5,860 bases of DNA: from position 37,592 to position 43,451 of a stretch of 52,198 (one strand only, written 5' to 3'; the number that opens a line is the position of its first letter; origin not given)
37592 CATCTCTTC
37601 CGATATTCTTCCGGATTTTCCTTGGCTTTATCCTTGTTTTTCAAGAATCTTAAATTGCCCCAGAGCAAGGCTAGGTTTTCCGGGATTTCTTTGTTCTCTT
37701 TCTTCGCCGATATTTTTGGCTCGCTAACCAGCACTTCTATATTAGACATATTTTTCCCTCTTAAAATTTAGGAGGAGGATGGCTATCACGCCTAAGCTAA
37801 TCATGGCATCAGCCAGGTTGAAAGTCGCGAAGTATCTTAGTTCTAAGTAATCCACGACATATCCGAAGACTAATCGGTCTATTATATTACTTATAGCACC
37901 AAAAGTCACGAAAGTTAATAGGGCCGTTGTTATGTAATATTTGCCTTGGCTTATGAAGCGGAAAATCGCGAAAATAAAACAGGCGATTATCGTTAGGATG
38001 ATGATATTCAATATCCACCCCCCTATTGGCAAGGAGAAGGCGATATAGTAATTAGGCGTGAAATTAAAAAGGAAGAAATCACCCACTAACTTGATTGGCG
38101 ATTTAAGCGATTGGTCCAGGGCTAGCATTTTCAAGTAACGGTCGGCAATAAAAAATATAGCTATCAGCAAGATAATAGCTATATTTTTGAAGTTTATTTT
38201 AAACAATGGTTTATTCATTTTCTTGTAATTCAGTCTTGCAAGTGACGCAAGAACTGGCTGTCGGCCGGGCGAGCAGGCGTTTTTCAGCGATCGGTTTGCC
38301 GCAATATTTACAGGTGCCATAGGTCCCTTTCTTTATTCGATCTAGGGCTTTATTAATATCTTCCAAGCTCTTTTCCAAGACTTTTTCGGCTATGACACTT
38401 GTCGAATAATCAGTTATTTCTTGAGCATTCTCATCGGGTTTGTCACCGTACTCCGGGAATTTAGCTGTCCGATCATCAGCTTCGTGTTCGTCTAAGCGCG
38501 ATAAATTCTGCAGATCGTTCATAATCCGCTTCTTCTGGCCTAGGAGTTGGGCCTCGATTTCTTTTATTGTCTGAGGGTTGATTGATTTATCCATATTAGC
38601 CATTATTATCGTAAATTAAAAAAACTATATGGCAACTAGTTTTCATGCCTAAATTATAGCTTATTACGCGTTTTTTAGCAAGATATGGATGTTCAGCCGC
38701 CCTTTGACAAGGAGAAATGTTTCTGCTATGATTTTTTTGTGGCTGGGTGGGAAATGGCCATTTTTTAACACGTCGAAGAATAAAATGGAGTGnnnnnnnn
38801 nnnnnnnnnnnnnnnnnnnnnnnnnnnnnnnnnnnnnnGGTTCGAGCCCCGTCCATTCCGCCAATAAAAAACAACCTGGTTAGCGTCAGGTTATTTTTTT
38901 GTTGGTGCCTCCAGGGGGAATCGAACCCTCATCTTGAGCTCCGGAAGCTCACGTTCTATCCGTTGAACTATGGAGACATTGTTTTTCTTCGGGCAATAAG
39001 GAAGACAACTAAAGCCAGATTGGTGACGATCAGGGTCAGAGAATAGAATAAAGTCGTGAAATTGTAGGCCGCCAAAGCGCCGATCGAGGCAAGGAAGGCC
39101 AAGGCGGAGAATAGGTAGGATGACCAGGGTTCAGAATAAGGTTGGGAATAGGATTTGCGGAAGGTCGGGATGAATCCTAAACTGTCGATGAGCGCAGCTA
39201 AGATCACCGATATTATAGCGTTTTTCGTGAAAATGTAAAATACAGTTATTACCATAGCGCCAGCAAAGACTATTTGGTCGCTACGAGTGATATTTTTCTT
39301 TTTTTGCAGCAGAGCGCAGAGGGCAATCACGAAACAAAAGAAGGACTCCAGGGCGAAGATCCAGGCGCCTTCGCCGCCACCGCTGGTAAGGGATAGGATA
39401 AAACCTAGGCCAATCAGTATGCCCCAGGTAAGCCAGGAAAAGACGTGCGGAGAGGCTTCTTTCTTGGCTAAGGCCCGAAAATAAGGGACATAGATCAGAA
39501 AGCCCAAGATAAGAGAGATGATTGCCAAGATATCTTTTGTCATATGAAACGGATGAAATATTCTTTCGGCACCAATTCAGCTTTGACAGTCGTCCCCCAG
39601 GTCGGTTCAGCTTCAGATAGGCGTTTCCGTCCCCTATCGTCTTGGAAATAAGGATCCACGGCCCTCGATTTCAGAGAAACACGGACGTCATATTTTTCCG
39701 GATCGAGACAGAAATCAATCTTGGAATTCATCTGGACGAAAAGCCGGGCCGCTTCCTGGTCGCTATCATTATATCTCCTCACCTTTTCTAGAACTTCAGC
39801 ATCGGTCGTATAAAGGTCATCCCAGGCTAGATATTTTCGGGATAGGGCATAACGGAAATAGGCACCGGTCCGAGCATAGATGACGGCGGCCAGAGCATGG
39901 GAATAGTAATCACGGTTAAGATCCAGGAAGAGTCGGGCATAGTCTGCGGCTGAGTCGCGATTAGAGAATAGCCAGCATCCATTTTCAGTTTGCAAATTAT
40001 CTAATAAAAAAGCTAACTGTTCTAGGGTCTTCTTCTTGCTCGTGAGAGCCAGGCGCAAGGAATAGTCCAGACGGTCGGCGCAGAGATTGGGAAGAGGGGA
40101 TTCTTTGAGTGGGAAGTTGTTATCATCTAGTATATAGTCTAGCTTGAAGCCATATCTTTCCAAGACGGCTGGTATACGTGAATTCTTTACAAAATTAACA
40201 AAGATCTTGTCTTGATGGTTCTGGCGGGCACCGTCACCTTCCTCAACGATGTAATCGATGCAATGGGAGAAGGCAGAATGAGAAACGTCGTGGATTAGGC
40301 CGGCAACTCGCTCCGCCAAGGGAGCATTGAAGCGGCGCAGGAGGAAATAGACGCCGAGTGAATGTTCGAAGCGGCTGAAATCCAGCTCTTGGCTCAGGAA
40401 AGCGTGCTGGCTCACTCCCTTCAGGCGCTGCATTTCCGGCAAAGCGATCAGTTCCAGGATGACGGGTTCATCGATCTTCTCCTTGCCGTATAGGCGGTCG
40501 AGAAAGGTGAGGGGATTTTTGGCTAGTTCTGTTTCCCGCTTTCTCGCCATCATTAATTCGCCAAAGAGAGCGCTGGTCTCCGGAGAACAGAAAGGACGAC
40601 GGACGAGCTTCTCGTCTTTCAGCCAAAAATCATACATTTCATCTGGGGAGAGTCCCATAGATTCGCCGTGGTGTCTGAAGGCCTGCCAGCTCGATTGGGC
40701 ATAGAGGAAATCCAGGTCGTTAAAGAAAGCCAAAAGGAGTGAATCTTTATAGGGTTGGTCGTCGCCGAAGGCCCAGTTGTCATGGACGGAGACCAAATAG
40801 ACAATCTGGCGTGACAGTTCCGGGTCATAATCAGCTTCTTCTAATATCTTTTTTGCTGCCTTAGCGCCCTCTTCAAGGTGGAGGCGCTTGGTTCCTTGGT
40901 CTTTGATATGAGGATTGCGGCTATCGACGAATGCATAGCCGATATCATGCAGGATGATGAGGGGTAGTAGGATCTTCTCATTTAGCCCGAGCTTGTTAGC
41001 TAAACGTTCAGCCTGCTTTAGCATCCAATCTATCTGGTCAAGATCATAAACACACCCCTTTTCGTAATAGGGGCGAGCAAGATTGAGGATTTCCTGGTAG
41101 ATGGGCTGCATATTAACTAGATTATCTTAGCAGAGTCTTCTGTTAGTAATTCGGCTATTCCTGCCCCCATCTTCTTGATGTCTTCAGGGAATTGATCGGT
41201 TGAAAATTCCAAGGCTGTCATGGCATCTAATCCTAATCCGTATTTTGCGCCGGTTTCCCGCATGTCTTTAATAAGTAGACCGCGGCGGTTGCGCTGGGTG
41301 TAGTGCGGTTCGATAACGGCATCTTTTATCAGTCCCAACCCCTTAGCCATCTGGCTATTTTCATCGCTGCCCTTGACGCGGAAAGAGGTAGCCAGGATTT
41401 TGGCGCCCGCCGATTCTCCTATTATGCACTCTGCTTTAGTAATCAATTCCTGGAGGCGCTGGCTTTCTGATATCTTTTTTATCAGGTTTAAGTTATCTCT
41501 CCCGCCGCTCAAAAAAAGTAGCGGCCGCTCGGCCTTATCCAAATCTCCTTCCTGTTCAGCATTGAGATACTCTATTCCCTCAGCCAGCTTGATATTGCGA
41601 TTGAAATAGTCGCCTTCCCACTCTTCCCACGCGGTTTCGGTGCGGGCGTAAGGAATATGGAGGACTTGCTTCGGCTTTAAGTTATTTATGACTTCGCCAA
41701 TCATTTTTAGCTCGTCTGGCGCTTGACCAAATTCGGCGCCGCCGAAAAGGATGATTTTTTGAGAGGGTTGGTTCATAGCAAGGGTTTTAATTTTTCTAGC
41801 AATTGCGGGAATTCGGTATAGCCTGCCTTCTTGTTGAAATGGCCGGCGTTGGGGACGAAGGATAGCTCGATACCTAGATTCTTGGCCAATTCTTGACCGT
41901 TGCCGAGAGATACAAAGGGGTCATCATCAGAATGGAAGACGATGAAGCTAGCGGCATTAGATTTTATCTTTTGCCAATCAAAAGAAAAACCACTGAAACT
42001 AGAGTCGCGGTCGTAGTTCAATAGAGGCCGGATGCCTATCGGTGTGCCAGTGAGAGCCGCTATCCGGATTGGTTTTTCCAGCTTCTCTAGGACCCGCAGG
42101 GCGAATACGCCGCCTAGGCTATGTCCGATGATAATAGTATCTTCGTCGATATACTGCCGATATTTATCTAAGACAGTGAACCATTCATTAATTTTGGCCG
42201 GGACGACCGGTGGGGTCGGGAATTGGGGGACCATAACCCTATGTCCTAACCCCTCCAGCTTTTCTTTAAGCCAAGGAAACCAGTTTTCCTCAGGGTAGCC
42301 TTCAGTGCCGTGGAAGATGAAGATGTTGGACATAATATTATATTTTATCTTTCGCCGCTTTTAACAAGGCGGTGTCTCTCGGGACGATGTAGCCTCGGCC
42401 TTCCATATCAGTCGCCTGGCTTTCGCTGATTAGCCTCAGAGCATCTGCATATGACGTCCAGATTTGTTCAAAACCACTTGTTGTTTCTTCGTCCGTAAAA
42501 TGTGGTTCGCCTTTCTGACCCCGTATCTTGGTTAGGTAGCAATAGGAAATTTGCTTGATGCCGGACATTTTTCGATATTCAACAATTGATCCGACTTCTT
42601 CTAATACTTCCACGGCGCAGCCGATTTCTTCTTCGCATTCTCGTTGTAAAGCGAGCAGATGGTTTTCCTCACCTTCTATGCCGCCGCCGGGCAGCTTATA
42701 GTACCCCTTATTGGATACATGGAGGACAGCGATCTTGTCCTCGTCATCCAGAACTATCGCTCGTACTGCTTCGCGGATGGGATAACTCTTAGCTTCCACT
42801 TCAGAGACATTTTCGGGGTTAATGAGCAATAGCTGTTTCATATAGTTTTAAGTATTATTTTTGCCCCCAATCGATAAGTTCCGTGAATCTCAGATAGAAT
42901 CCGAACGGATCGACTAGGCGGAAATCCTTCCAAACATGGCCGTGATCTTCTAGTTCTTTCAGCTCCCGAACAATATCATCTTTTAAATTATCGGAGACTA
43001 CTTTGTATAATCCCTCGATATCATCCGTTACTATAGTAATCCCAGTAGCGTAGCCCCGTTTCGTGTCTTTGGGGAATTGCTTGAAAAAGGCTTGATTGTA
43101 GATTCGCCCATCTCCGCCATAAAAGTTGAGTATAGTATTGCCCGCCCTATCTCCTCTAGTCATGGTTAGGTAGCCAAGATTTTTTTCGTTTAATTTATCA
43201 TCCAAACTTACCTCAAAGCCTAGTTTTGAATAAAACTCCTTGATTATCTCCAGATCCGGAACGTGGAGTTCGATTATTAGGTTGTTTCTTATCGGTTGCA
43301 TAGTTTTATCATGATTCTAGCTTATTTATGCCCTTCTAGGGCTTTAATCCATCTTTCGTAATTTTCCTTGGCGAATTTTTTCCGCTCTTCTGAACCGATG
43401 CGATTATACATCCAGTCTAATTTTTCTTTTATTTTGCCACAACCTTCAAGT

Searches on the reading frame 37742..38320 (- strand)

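Call 14: search_protein_families(library=pfam, proteins=[window:37742-38320:-], max_evalue=0.001)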
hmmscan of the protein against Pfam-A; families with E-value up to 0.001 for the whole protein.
window:37742-38320:- (192 aa): 1 family
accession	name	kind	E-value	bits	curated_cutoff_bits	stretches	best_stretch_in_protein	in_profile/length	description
PF01252.23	Peptidase_A8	-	2.4e-22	80.1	25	1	52-184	1-139/142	Signal peptidase (SPase) II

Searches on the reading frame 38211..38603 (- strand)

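Call 14: search_protein_families(library=pfam, proteins=[window:38211-38603:-], max_evalue=0.001)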
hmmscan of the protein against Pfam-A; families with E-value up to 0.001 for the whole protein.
window:38211-38603:- (130 aa): 1 family
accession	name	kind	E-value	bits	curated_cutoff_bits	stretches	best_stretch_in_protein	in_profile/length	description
PF01258.23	zf-dskA_traR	-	3.2e-10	40.3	24.9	1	93-126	1-34/36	Prokaryotic dksA/traR C4-type zinc finger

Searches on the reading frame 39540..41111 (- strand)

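Call 8: search_protein_families(library=pfam, proteins=[window:39540-41111:-], max_evalue=0.001)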
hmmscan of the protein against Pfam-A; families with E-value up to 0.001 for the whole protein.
window:39540-41111:- (523 aa): 1 family
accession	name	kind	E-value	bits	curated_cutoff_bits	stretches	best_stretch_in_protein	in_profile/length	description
PF01966.28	HD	-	3.5e-14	53.5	22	2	247-310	1-68/116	HD domain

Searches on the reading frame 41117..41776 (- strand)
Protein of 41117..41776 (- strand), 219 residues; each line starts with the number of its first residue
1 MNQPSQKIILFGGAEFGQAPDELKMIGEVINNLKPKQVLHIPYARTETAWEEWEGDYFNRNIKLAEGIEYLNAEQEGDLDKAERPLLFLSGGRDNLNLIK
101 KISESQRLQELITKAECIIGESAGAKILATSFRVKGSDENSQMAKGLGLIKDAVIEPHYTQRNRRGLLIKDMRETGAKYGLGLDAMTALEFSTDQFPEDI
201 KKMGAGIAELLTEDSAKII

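Call 14: search_protein_families(library=pfam, proteins=[window:41117-41776:-], max_evalue=0.001)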
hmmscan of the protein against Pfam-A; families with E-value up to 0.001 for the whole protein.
window:41117-41776:- (219 aa): 1 family
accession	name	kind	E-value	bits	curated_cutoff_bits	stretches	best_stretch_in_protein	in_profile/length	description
PF03575.23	Peptidase_S51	-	7.2e-15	55.6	23.9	1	8-196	1-203/206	Peptidase family S51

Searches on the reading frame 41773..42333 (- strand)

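Call 14: search_protein_families(library=pfam, proteins=[window:41773-42333:-], max_evalue=0.001)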
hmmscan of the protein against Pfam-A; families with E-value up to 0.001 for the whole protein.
window:41773-42333:- (186 aa): 4 families
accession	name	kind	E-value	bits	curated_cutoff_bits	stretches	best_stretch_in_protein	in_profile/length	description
PF06821.19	Ser_hydrolase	-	5.2e-23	82.3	22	1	5-182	2-170/172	Serine hydrolase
PF00561.26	Abhydrolase_1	-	1.1e-06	29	25.8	1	59-121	64-123/245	alpha/beta hydrolase fold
PF12697.13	Abhydrolase_6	-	7.7e-06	27.2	26.3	1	13-94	9-95/217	Alpha/beta hydrolase family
PF12146.15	Hydrolase_4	-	1.1e-05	25.4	27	0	60-105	72-117/239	Serine aminopeptidase, S33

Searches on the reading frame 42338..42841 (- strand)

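Call 14: search_protein_families(library=pfam, proteins=[window:42338-42841:-], max_evalue=0.001)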
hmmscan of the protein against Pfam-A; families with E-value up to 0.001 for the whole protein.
window:42338-42841:- (167 aa): 1 family
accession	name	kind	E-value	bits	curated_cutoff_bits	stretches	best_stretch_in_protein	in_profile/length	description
PF00293.34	NUDIX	-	1.5e-13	51.3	21.1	1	23-135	3-119/134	NUDIX domain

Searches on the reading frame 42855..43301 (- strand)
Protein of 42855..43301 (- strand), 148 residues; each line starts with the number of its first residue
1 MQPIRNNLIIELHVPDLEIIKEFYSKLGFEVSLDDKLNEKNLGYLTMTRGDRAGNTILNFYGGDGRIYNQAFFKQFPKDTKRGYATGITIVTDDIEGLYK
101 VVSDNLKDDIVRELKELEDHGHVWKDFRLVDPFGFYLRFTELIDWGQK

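Call 15: search_protein_families(library=pfam, proteins=[window:42855-43301:-], max_evalue=0.001)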
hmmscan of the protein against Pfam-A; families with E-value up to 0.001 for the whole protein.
window:42855-43301:- (148 aa): 1 family
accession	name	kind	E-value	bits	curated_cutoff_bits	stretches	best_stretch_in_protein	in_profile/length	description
PF00903.31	Glyoxalase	-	0.00037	21.3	20.6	1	10-138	5-120/121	Glyoxalase/Bleomycin resistance protein/Dioxygenase superfamily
